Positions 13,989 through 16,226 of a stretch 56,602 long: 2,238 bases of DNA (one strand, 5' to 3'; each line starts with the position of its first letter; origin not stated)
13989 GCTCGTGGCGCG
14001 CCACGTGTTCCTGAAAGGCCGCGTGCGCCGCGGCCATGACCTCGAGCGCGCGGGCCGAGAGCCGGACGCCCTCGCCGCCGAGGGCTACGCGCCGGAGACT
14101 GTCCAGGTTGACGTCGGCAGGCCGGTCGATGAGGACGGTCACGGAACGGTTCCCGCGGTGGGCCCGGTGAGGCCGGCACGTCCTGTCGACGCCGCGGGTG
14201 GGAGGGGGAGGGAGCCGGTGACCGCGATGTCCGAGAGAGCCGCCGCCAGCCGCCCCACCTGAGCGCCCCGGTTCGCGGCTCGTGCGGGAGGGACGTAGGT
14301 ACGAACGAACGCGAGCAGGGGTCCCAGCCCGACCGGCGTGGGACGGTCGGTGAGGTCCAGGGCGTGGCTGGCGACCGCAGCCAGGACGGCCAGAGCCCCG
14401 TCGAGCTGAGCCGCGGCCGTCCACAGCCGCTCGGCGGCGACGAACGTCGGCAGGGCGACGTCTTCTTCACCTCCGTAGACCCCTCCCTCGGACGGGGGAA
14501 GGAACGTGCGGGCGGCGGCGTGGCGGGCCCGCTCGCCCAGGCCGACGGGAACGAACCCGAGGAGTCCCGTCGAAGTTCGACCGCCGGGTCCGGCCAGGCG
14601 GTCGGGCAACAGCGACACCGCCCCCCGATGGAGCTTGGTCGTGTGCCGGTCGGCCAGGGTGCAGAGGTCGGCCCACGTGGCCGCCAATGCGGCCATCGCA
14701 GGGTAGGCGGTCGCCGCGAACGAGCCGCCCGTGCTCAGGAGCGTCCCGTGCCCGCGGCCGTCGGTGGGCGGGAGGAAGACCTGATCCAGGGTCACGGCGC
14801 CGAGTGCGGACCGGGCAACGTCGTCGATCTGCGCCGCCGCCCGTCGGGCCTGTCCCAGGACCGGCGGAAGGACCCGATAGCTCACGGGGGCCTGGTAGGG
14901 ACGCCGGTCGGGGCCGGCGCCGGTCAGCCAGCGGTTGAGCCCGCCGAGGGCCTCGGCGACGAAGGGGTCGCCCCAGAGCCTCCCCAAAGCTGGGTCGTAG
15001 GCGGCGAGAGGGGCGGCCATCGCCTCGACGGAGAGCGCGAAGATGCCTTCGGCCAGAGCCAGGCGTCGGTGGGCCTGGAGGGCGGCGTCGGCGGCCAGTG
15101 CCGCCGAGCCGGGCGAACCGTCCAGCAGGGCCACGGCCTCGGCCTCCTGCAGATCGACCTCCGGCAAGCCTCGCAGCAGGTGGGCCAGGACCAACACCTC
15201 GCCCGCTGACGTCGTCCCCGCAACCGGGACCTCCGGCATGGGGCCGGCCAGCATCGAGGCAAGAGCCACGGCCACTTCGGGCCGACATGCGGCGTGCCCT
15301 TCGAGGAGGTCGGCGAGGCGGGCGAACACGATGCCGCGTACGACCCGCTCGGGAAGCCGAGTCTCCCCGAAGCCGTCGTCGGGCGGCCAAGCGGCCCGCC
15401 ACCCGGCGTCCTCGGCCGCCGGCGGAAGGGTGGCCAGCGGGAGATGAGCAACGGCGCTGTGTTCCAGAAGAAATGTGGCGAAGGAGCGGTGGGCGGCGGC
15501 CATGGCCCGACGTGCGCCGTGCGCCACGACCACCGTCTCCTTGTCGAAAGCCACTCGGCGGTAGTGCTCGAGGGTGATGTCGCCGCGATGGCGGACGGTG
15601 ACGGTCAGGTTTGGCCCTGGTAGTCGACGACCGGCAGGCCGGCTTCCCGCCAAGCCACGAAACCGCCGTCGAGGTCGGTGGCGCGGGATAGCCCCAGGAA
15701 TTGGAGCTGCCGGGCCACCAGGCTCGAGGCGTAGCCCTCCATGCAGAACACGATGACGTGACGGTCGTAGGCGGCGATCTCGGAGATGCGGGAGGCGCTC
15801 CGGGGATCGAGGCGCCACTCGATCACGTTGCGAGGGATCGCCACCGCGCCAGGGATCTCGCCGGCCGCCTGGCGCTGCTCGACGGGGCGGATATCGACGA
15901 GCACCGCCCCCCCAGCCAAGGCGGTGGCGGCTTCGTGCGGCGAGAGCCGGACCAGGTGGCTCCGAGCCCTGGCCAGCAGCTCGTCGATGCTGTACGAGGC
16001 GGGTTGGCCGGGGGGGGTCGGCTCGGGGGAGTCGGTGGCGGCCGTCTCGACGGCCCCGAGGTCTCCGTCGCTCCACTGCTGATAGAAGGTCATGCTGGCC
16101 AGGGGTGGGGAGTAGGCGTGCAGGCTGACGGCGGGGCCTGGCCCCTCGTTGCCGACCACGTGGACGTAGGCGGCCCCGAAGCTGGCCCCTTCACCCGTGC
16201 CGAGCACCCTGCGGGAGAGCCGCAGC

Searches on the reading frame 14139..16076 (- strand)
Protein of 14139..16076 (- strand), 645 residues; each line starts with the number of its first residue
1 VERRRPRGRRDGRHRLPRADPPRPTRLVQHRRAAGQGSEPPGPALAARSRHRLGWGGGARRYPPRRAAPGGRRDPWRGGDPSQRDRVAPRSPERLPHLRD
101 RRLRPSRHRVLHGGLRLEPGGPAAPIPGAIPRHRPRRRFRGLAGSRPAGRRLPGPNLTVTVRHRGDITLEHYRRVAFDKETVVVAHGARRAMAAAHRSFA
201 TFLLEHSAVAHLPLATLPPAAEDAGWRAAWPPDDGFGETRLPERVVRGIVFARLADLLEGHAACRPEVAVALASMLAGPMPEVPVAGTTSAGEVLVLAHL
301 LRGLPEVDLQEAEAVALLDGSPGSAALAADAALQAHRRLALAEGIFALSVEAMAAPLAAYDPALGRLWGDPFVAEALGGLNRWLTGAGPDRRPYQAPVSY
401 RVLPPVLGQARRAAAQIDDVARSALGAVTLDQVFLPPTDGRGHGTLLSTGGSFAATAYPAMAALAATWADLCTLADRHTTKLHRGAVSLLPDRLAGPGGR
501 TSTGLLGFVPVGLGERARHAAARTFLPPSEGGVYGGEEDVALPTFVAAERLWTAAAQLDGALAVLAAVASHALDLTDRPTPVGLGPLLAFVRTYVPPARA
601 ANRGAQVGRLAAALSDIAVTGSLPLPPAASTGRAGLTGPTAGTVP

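Call 7: search_protein_families(library=pfam, proteins=[window:14139-16076:-], max_evalue=0.00001)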
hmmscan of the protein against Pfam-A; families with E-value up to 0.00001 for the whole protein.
window:14139-16076:- (645 aa): 1 family
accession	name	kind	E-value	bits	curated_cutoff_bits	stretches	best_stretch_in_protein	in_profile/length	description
PF00221.24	Lyase_aromatic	-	2.8e-29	102.6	27.3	2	303-580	170-451/466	Aromatic amino acid lyase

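Call 14: search_solved_structures(query=window:14139-16076:-, max_evalue=0.001, show_alignments=2)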
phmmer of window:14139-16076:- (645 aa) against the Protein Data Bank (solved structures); distinct sequences matched with E-value up to 0.001: 4.
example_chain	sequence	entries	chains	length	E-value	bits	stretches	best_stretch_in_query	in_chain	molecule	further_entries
1y2m_A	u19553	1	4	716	1.7e-06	30.4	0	238-300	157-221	Phenylalanine ammonia-lyase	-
6v6h_A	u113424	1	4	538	3.3e-06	29.4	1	303-506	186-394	Histidine ammonia-lyase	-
1t6j_A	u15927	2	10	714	9.2e-06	28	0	238-292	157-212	phenylalanine ammonia-lyase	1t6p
7tqr_A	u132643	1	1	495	7.2e-05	25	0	302-502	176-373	Probable histidine ammonia-lyase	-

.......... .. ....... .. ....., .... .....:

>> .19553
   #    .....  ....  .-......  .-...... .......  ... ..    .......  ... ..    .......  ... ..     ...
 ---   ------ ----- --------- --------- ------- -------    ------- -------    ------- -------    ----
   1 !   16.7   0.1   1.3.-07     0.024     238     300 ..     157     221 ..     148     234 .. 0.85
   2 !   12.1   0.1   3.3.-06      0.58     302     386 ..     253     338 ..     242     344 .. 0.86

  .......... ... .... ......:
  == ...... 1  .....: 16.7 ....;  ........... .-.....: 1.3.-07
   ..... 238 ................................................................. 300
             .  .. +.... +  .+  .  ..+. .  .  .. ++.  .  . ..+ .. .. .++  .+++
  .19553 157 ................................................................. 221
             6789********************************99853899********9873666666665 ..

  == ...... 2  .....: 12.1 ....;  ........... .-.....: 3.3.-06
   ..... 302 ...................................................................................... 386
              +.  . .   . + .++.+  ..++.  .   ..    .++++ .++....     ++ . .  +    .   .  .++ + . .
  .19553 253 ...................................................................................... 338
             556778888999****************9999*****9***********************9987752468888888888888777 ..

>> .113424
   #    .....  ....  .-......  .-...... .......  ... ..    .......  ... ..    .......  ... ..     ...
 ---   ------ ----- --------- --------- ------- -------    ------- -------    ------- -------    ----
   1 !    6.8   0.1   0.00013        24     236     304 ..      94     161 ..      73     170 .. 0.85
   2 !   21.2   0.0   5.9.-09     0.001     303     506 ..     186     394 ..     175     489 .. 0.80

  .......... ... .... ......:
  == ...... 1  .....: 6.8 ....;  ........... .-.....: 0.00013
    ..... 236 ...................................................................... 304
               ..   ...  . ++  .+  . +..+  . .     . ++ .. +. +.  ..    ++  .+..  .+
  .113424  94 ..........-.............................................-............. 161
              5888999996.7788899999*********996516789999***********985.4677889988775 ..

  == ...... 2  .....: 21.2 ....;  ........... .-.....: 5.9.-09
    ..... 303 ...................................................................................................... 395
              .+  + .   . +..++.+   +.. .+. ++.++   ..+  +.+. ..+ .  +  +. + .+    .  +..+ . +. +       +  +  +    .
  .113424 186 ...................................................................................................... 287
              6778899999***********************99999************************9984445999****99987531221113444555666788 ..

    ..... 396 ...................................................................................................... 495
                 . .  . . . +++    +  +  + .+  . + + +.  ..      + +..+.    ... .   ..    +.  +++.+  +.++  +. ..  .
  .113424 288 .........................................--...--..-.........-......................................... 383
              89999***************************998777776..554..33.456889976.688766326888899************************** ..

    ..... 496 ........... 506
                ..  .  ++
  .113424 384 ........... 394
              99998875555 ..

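Call 15: search_protein_families(library=ncbifam, proteins=[window:14139-16076:-], max_evalue=0.00001)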
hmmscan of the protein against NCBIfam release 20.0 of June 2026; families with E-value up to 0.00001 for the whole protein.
window:14139-16076:- (645 aa): 3 families
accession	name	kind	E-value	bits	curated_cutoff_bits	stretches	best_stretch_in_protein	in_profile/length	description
NF006871.0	PRK09367.1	subfamily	1.5e-20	73.4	524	1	303-578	180-454/505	histidine ammonia-lyase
TIGR01225.1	hutH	equivalog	9.6e-20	70.5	539.15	1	302-597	176-471/506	histidine ammonia-lyase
TIGR01226.1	phe_am_lyase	equivalog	3.5e-09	35.5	519.15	0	237-293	123-180/680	phenylalanine ammonia-lyase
